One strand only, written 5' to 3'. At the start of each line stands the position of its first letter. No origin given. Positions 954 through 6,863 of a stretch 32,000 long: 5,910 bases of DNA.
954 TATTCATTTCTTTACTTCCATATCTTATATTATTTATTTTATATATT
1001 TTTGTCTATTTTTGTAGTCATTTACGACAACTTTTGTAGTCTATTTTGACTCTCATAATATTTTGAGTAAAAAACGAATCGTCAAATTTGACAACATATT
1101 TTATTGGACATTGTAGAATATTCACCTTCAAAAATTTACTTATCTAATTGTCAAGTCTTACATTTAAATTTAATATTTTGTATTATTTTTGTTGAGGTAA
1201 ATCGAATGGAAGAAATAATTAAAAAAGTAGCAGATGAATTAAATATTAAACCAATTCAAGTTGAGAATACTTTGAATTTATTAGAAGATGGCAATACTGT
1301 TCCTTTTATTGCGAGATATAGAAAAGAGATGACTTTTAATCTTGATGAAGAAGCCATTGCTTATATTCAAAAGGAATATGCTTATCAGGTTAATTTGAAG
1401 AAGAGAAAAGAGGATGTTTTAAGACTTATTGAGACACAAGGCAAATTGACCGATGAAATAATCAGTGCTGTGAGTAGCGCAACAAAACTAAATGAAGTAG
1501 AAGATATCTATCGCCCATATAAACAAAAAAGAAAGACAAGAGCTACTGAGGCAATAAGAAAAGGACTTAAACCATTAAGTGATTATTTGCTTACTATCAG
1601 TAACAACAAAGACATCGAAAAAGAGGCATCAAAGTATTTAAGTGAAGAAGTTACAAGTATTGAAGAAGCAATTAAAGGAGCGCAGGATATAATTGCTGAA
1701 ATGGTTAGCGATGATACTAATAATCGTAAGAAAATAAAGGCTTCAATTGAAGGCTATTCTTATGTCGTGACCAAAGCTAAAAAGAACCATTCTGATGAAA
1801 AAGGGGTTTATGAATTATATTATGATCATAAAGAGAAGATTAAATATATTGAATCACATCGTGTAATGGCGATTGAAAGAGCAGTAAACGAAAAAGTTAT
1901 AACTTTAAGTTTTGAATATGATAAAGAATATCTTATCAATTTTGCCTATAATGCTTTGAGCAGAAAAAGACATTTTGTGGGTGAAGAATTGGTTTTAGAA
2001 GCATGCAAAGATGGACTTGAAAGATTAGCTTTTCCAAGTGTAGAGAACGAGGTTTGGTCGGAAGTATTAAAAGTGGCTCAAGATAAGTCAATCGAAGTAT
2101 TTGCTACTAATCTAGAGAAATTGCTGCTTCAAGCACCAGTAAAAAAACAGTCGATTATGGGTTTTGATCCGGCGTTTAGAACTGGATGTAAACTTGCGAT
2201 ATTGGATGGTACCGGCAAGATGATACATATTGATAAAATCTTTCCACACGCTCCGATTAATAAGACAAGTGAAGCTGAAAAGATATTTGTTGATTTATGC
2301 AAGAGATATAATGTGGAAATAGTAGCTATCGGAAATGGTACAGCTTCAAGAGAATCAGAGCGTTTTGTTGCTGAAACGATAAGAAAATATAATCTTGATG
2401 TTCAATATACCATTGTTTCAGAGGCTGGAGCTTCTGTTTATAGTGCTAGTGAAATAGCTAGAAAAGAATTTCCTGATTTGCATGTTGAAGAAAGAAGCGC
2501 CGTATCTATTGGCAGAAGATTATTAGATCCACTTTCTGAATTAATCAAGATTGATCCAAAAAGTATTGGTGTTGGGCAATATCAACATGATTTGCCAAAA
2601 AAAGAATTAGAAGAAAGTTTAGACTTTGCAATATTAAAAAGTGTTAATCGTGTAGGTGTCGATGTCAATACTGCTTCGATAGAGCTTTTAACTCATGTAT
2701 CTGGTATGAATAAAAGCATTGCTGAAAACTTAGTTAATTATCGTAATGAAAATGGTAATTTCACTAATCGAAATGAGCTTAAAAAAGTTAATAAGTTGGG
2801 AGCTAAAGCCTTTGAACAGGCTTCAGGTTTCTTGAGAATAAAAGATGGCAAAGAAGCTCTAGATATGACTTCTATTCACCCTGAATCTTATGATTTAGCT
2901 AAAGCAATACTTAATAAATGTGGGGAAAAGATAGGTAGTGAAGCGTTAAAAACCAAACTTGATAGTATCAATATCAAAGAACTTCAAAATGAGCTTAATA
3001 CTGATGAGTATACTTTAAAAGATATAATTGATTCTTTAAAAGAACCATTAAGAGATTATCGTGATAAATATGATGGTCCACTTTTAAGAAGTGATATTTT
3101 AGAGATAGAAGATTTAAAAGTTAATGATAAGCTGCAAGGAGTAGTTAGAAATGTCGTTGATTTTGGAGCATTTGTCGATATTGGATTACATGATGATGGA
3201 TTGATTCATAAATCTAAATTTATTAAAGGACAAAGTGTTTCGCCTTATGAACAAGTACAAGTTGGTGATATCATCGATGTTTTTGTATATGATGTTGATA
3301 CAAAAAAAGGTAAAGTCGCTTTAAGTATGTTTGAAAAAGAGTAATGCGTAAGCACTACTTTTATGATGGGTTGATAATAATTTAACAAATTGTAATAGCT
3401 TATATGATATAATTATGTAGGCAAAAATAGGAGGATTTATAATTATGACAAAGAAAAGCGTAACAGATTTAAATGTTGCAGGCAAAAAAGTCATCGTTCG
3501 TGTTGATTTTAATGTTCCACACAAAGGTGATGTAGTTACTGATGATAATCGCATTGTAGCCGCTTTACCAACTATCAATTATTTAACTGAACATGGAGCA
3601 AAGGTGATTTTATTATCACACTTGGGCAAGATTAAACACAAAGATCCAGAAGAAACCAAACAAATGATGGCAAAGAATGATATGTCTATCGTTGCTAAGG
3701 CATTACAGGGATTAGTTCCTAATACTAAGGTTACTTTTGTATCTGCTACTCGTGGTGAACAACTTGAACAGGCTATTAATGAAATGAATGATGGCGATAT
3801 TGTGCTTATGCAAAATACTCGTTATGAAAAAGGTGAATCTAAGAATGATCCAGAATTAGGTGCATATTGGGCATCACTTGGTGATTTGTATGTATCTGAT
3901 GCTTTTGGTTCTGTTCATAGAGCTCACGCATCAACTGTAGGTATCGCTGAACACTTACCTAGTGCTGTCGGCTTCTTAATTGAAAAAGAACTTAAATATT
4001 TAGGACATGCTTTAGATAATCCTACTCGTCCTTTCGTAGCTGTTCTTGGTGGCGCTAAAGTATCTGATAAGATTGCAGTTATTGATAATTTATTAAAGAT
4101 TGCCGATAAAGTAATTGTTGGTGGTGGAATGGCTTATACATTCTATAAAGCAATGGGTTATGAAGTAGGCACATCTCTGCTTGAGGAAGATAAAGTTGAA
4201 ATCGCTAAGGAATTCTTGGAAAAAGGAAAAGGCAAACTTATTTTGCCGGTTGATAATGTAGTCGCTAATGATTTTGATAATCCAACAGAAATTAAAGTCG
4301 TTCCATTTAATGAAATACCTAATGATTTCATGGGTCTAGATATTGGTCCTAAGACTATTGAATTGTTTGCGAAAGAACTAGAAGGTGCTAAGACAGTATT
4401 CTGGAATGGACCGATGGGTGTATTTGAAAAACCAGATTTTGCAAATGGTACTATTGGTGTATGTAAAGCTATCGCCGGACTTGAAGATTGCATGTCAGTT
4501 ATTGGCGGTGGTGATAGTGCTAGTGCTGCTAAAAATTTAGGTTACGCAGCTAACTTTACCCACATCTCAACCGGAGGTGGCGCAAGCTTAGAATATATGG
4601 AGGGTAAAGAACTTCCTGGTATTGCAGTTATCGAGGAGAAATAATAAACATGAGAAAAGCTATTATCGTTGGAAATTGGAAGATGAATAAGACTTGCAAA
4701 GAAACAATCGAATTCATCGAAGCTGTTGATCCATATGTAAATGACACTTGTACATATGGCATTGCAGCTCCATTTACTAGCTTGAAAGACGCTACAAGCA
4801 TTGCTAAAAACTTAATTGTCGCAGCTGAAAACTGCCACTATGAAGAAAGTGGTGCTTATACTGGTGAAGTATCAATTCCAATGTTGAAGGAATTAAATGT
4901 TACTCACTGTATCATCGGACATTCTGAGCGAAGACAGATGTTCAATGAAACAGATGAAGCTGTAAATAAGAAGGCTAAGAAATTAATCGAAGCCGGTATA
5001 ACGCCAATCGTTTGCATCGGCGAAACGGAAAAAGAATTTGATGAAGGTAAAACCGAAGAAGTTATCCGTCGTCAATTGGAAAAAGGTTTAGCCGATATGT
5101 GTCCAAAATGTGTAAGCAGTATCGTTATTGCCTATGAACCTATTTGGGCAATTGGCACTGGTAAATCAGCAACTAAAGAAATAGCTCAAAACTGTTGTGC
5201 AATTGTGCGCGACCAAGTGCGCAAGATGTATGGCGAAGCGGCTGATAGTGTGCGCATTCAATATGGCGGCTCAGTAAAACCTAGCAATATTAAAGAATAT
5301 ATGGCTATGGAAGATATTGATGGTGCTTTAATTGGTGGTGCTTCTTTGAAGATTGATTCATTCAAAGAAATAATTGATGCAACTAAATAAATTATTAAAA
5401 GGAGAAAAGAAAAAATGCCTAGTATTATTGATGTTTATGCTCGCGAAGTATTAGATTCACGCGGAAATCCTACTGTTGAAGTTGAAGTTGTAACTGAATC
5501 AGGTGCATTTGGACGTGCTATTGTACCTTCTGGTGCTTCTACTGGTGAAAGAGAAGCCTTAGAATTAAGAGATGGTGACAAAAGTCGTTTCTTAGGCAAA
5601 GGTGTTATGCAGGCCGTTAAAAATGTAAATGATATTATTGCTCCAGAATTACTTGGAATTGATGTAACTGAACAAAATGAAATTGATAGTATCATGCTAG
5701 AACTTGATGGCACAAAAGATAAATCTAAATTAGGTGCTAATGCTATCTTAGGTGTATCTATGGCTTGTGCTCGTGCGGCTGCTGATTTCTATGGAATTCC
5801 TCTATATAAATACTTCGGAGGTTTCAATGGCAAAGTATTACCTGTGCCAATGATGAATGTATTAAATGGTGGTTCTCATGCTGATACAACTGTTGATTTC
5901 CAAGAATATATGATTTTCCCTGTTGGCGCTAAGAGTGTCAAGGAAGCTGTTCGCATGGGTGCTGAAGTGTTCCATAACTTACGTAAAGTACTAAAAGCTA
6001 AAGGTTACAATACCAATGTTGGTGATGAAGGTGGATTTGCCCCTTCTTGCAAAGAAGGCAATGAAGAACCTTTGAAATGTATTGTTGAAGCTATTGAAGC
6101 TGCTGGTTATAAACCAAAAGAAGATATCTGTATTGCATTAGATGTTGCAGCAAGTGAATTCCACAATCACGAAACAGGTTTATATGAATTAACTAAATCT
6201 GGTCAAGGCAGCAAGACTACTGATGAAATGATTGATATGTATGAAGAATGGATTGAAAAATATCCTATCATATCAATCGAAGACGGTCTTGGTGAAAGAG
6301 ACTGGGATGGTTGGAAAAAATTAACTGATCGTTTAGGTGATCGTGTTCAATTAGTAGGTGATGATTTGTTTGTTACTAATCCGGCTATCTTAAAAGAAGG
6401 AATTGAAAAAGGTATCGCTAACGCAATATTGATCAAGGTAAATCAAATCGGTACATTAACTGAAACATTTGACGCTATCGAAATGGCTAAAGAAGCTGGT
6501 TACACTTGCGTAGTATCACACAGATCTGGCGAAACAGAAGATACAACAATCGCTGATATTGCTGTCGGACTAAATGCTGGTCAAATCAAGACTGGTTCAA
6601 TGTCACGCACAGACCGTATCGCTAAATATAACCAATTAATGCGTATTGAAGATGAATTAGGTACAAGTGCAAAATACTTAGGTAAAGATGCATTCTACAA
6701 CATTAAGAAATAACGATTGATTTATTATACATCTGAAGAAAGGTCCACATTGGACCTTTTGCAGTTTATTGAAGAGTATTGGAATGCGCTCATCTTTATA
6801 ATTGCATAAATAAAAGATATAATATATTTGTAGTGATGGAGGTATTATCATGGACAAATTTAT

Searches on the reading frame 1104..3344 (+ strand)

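Call 62: search_protein_families(library=pfam, proteins=[window:1104-3344:+], max_evalue=0.001)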
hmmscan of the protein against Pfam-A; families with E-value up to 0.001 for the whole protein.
window:1104-3344:+ (746 aa): 7 families
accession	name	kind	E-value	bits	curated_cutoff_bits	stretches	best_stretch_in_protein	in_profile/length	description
PF16921.10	Tex_YqgF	-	5.1e-54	182.5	27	1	350-473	2-125/126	Tex protein YqgF-like domain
PF09371.15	Tex_N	-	2.1e-27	95.1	32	1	37-110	2-75/75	Tex-like protein N-terminal domain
PF12836.13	HHH_3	-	1.1e-26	93.1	27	1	514-578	1-65/65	Helix-hairpin-helix motif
PF22706.1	Tex_central_region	-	1.2e-17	64.9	27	1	168-333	3-178/178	Tex central region-like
PF17674.7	HHH_9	-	4e-17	63.3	23.1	1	585-653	2-70/70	HHH domain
PF00575.29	S1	-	1e-12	48.7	22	1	672-742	3-73/74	S1 RNA binding domain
PF14635.12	HHH_7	-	2.8e-09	37.7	27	1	487-579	5-103/104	Helix-hairpin-helix motif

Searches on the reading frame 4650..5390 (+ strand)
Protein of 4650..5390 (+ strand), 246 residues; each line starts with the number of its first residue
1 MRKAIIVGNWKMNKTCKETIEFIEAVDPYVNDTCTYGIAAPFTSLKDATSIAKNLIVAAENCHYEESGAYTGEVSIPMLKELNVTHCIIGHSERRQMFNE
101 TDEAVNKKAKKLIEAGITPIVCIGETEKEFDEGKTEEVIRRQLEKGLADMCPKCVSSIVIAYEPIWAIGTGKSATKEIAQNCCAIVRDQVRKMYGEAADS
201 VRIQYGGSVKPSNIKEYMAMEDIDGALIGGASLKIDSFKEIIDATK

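Call 74: search_protein_families(library=pfam, proteins=[window:4650-5390:+], max_evalue=0.0001)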
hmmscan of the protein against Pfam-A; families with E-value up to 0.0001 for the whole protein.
window:4650-5390:+ (246 aa): 1 family
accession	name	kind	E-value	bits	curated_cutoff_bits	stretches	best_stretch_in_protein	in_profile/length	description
PF00121.24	TIM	-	7.3e-93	311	20.1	1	5-244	2-244/245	Triosephosphate isomerase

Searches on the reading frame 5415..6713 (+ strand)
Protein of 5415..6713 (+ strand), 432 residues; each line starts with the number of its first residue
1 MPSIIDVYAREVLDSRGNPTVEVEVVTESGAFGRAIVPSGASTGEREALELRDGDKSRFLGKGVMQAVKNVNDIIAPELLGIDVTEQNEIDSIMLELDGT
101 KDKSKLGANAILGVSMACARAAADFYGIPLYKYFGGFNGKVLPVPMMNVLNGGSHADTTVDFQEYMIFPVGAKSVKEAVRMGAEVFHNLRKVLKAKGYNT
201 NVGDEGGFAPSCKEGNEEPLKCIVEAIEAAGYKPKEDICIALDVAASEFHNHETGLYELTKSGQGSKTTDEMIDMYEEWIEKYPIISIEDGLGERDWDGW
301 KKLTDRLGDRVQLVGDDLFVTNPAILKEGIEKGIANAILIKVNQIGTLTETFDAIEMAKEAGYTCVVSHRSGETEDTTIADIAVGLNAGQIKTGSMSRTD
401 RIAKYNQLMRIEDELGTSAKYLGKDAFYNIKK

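Call 62: search_protein_families(library=pfam, proteins=[window:5415-6713:+], max_evalue=0.001)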
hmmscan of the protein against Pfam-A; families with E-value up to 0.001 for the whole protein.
window:5415-6713:+ (432 aa): 4 families
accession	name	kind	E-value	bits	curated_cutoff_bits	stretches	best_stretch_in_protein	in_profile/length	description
PF00113.28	Enolase_C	-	4.2e-136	453.5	21.5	1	140-428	2-294/296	Enolase, C-terminal TIM barrel domain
PF03952.21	Enolase_N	-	6e-62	208.1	35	1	4-133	1-130/131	Enolase, N-terminal domain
PF13378.12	MR_MLE_C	-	3.1e-05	24.2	29.4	1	268-369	56-154/219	Enolase C-terminal domain-like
PF07476.17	MAAL_C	-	7.2e-05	22.5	27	1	302-389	131-217/249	Methylaspartate ammonia-lyase C-terminus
